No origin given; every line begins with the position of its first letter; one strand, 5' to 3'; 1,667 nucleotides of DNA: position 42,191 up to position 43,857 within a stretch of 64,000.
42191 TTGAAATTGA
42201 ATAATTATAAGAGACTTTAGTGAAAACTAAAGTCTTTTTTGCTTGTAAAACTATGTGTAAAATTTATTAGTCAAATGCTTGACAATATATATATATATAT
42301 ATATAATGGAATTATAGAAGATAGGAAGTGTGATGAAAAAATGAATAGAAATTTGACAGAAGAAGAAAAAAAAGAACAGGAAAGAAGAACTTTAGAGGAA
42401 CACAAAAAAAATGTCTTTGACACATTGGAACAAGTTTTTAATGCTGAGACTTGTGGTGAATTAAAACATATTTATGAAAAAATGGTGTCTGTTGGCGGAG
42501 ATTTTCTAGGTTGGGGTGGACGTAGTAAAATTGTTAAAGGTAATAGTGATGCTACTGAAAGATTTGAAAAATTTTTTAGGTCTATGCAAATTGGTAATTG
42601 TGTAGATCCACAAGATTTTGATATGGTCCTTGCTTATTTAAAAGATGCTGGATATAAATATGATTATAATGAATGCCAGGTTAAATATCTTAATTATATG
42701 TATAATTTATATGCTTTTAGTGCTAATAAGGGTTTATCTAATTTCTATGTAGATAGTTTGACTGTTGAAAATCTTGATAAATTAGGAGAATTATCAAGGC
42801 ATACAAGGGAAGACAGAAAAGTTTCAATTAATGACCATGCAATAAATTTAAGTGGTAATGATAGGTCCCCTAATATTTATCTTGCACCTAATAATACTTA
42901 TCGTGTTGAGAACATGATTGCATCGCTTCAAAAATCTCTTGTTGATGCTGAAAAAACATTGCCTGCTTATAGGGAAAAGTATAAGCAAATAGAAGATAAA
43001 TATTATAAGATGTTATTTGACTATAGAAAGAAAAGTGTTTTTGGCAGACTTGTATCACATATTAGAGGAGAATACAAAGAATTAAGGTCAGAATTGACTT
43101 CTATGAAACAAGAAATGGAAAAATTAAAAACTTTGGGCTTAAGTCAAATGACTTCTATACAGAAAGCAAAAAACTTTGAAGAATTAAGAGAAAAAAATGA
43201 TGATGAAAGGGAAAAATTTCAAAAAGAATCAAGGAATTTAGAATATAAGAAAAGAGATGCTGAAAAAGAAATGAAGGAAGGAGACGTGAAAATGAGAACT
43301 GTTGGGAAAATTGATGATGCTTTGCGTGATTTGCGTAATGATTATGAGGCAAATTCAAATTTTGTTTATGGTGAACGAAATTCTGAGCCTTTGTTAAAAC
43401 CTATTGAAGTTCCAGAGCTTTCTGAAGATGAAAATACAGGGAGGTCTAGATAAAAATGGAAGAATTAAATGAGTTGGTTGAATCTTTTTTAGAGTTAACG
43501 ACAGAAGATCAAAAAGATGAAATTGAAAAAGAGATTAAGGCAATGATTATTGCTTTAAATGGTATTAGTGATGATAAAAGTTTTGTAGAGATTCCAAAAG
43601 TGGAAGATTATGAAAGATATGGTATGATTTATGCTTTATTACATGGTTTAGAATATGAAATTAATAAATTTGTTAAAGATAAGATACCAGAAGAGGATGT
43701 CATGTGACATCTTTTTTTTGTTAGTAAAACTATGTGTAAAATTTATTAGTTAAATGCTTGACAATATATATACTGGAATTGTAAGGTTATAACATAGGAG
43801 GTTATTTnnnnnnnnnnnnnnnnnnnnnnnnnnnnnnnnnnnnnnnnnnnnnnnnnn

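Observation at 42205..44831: Higher-GC ~2.6-kb insertion with three ORFan genes framed by duplicated promoter and terminator cassettes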

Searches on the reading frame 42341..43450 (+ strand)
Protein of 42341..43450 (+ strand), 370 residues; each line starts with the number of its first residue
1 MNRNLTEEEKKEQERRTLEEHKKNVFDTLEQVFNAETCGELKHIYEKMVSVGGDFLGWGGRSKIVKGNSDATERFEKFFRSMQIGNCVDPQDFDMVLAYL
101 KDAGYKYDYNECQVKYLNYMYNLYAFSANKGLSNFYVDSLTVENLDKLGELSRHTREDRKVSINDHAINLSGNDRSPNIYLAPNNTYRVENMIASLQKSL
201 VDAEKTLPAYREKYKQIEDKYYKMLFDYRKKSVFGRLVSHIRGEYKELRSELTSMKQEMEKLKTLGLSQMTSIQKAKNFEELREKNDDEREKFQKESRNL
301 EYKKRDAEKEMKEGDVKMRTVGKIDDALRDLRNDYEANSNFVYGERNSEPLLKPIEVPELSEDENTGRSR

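Call 11: search_protein_families(library=pfam, proteins=[window:42341-43450:+], max_evalue=1)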
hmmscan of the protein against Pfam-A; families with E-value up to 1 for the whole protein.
window:42341-43450:+ (370 aa): 5 families
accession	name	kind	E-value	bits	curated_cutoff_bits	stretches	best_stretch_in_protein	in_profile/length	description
PF23594.1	RPN11_C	-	0.24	11.9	27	0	277-326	5-53/80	26S proteasome regulatory subunit RPN11 C-terminal domain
PF11090.14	Phage_T7_Gp13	-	0.26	12.1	25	0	5-44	33-71/86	Bacteriophage T7, probable scaffold protein Gp13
PF09205.15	DUF1955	-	0.3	11.3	26.4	0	83-158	40-115/159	Domain of unknown function (DUF1955)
PF14362.11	DUF4407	-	0.63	9.7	31.3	0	193-306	136-227/297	Domain of unknown function (DUF4407)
PF10186.14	ATG14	-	0.69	9.4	33.2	0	229-309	34-115/347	Vacuolar sorting 38 and autophagy-related subunit 14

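Call 12: search_protein_families(library=ncbifam, proteins=[window:42341-43450:+], max_evalue=1)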
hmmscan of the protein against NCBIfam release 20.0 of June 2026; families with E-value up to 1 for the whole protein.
window:42341-43450:+ (370 aa): 4 families
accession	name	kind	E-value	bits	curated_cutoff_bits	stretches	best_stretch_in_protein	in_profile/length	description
NF052612.1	sll0565_fam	equivalog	0.028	14.8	50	1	196-275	3-80/106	sll0565 family protein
TIGR02680.1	TIGR02680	hypoth_equivalog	0.11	10.1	462.85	1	242-337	296-393/1356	TIGR02680 family protein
NF004429.0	PRK05771.2-2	equivalog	0.24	10.1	799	1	145-341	35-226/608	V-type ATP synthase subunit I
NF035934.1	ESAT6_2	subfamily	0.64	10.3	100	1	239-296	15-71/96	pore-forming ESAT-6 family protein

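Call 13: search_protein_families(library=padloc, proteins=[window:42341-43450:+], max_evalue=1)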
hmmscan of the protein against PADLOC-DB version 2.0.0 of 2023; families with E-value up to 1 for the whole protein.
window:42341-43450:+ (370 aa): 2 families
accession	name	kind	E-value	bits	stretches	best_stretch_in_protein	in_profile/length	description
PDLC00588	JetC3|JetC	-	0.0029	13.4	1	238-337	833-932/1484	DUF3584 domain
PDLC00518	JetC1|JetC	-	0.0075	12.1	1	189-322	310-442/1112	DUF3584 domain; MukB-like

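Call 14: search_protein_families(library=phrogs, proteins=[window:42341-43450:+], max_evalue=1)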
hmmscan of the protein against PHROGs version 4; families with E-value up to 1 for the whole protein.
window:42341-43450:+ (370 aa): 2 families
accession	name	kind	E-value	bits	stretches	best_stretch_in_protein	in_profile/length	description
phrog_10928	-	unknown function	0.25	12.7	0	251-275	18-42/78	-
phrog_167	-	tail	0.96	8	0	188-323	149-270/1555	tail length tape measure protein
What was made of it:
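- Checked: No Pfam, NCBIfam, PADLOC or credible PHROG match for A, B or C (calls 11-14).
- The PADLOC hits are coiled-coil noise with E of 0.003 or worse (calls 11-14).
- Tried and rejected: Profile libraries for A, B and C (Pfam, NCBIfam, PADLOC, PHROGs; calls 11-14).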

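Call 16: find_homologous_proteins(query=window:42341-43450:+)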
Query window:42341-43450:+ (370 aa): 1 proteins with E <= 0.001 among 4015 candidates.
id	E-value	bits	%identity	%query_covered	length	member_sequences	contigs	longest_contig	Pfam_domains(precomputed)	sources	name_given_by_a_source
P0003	4.3e-237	804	99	100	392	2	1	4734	-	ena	-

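Call 17: find_encoding_contigs(protein=P0003, flank=10000)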
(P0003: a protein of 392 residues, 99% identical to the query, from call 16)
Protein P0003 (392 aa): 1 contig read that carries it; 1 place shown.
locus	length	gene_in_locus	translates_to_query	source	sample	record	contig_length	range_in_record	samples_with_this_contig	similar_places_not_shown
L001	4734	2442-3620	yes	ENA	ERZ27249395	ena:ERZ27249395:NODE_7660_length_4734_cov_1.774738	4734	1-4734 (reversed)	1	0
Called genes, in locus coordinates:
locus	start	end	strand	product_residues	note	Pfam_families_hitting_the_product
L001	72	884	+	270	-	PF14622:Ribonucleas_3_3, PF00636:Ribonuclease_3, PF00035:dsrm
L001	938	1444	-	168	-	PF00625:Guanylate_kin, PF13238:AAA_18 (faint)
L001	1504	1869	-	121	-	-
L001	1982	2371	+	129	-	PF00011:HSP20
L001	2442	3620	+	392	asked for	-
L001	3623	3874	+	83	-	-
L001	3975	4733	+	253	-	?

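Call 40: search_protein_representatives(protein=window:42341-43450:+)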
Query: 370 residues. Proteins with E-value up to 0.001 (for the whole library): 1; up to 1e-10: 1; up to 1e-30: 1. The best 1 are listed.
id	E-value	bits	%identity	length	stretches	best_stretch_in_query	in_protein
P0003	1.4e-237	803.9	99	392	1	1-370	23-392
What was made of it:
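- This was tested exhaustively for A (calls 16, 40).
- Tried and rejected: Large-scale homology for A. The word-indexed search (call 16) and the exhaustive phmmer search of 1.84 billion representatives (call 40) found only A itself.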

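Call 51: search_solved_structures(query=window:42341-43450:+, max_evalue=10)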
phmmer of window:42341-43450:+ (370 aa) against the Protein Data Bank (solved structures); distinct sequences matched with E-value up to 10: 6.
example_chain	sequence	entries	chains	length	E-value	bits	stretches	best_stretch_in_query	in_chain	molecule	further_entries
5ce0_A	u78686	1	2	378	0.29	13.6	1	257-335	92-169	Native conserpin with Z-variant (E342K)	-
5cdx_A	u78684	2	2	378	0.29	13.6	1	257-335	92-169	Conserpin | Conserpin in the latent state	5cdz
6ee5_A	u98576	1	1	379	0.29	13.6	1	257-335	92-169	Conserpin-AATRCL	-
2z5h_A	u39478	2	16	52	0.42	13.1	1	185-225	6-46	General control protein GCN4 and Tropomyosin alpha-1 chain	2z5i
6e6a_B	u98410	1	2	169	0.59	12.6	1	202-295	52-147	Inclusion membrane protein A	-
5c3c_A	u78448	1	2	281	1.1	11.8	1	217-273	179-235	CbbQ/NirQ/NorQ domain protein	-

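Call 61: predict_structure(protein=window:42341-43450:+)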
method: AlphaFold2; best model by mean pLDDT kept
length: 370 residues; sequences in the alignment: 1
mean_pLDDT: 51.8   pTM: 0.28
mean pLDDT of the five models: 51.8, 49.1, 49.0, 47.0, 46.9
residues with pLDDT >= 90: 2; 70-90: 54; 50-70: 115; < 50: 199
segments of 3 or more residues with pLDDT < 50: 33-43, 59-73, 75-94, 98-197, 202-204, 265-270, 272-274, 341-363, 367-370
pLDDT, mean of each block of 10 residues (from residue 1): 62 69 60 45 50 52 43 46 38 48 43 48 41 35 40 35 30 29 33 42 53 60 51 53 55 57 49 54 72 86 83 69 84 73 43 40 47
secondary structure, 60 per line:
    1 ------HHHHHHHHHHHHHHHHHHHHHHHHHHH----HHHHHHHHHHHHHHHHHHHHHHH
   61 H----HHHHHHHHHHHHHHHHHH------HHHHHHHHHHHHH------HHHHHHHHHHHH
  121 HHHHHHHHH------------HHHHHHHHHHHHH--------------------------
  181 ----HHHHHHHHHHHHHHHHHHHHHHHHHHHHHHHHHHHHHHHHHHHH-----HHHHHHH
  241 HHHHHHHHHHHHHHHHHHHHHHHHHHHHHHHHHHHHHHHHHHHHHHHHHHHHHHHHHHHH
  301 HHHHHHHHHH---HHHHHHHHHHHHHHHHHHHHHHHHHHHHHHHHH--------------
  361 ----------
elements in order: H7-33 H38-61 H66-83 H90-102 H109-129 H142-154 H185-228 H234-310 H314-346
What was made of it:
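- On Polymorphic toxin-immunity pair or type II toxin-antitoxin system: The structure model of A is of low confidence (pLDDT 52, call 61).
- Tried and rejected: Structure of A. The single-sequence model is poor (pLDDT 52, call 61), so it was not used for fold search.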

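Call 76: find_related_loci(query=window:42341-43450:+, collection=viral_contigs, flank=5000)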
Query window:42341-43450:+ (370 aa) in viral_contigs; peptide patterns used: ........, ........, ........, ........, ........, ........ (x = any residue, [..] = any of these).
130 stretches matched a pattern, but none encodes a relative of the query by tblastn (E <= 1e-3).

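Call 93: search_dna_similar(query=window:42341-43450:+, collection=plasmids, mode=protein, max_evalue=0.001, max_rows=5)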
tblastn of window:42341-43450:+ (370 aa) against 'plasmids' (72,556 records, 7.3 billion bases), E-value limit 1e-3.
No match.

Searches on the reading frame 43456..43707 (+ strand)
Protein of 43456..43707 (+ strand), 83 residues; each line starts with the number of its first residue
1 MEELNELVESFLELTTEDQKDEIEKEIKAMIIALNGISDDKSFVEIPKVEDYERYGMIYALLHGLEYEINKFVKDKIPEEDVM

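Call 11: search_protein_families(library=pfam, proteins=[window:43456-43704:+], max_evalue=1)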
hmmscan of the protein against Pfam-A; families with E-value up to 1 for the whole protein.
window:43456-43704:+ (83 aa): 1 family
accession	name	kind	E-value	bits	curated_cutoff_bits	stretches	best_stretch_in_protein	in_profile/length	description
PF10835.13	DUF2573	-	0.06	14.1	22.8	1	2-32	5-35/78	Protein of unknown function (DUF2573)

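Call 12: search_protein_families(library=ncbifam, proteins=[window:43456-43704:+], max_evalue=1)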
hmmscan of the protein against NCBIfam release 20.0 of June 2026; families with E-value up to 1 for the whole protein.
window:43456-43704:+ (83 aa): 1 family
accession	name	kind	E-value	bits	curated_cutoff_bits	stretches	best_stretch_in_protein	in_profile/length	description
NF041314.1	Malate_DH_Halo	equivalog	0.048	12.8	550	1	30-75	19-63/304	malate dehydrogenase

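Call 13: search_protein_families(library=padloc, proteins=[window:43456-43704:+], max_evalue=1)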
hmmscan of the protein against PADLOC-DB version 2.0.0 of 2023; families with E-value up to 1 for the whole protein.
window:43456-43704:+ (83 aa): 0 families

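Call 14: search_protein_families(library=phrogs, proteins=[window:43456-43704:+], max_evalue=1)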
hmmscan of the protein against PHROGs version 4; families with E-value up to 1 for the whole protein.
window:43456-43704:+ (83 aa): 3 families
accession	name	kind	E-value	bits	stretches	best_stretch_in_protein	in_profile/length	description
phrog_14207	-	DNA, RNA and nucleotide metabolism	0.00015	22.1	1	3-79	162-234/274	DNA helicase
phrog_6888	-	unknown function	0.11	13.4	1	2-18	16-32/50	-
phrog_602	-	unknown function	0.18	12.8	1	5-63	41-97/113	-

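Call 85: find_encoding_contigs(protein=window:43456-43707:+, flank=6000, max_places=10)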
Protein window:43456-43707:+ (83 aa): 4 contigs read that carry it; 4 places shown.
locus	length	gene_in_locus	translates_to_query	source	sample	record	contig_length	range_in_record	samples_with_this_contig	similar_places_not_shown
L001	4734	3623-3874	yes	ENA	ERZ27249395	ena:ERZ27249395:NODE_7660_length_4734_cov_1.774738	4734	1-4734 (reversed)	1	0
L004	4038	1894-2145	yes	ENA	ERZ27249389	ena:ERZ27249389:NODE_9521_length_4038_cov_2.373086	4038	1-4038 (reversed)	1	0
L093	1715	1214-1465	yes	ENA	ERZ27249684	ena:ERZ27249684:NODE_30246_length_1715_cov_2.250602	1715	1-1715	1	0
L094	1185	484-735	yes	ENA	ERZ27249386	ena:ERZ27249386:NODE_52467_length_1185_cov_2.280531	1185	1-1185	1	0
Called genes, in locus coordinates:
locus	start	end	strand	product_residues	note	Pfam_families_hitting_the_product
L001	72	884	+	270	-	PF14622:Ribonucleas_3_3, PF00636:Ribonuclease_3, PF00035:dsrm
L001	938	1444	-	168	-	PF00625:Guanylate_kin, PF13238:AAA_18 (faint)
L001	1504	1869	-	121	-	-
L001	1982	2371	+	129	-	PF00011:HSP20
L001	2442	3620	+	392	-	-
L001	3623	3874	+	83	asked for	-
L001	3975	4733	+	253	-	?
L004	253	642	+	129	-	PF00011:HSP20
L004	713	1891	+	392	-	-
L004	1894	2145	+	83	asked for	-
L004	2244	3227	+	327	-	-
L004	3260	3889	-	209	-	PF00027:cNMP_binding, PF13545:HTH_Crp_2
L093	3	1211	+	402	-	?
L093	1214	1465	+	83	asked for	-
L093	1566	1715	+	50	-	?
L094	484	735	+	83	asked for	-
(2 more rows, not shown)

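Call 92: search_solved_structures(query=window:43456-43704:+, max_evalue=10)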
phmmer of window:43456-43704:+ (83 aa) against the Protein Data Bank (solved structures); distinct sequences matched with E-value up to 10: 9.
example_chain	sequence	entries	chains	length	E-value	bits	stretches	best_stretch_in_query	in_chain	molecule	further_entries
1w2y_A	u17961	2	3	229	0.018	18.7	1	9-71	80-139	DEOXYURIDINE 5'-TRIPHOSPHATE NUCLEOTIDE HYDROLASE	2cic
4bgu_A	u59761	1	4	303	0.24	15.2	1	32-73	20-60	MALATE DEHYDROGENASE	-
1o6z_A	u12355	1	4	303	0.8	13.5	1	32-74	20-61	MALATE DEHYDROGENASE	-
2x0r_A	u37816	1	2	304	0.81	13.5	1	32-74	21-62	MALATE DEHYDROGENASE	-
1d3a_A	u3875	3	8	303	0.81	13.5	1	32-74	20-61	HALOPHILIC MALATE DEHYDROGENASE | MALATE DEHYDROGENASE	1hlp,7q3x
2j5k_A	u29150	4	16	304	0.82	13.5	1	32-74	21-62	MALATE DEHYDROGENASE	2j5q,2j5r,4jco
2hlp_A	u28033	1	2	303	0.83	13.5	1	32-74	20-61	MALATE DEHYDROGENASE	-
2e5v_A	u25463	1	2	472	1.4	12.8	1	9-69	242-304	L-aspartate oxidase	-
7wik_A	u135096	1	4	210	1.5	12.7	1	25-58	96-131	Oligoribonuclease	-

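Call 95: search_solved_structures(query=window:43456-43704:+, max_evalue=0.1, show_alignments=1)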
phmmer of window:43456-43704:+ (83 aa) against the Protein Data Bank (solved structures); distinct sequences matched with E-value up to 0.1: 1.
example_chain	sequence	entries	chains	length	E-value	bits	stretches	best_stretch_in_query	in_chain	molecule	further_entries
1w2y_A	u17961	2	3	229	0.018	18.7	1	9-71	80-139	DEOXYURIDINE 5'-TRIPHOSPHATE NUCLEOTIDE HYDROLASE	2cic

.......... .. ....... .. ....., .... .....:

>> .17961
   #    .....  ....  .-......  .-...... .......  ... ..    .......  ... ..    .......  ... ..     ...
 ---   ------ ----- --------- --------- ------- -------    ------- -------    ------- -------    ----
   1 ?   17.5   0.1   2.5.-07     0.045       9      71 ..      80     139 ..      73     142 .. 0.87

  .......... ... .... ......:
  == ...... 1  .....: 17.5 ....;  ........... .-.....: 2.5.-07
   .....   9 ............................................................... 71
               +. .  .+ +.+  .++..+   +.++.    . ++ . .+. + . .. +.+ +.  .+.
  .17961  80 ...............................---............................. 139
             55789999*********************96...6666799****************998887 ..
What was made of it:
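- On Polymorphic toxin-immunity pair or type II toxin-antitoxin system: No significant hit in Pfam, NCBIfam, PADLOC, PHROGs or PDB sequences (calls 11-14, 51, 92, 95).
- Tried and rejected: The hit of B to phrog_14207 (E = 1.5e-4) and to the dimeric dUTPase 1w2y (E = 0.018; calls 92, 95) was judged compositional.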
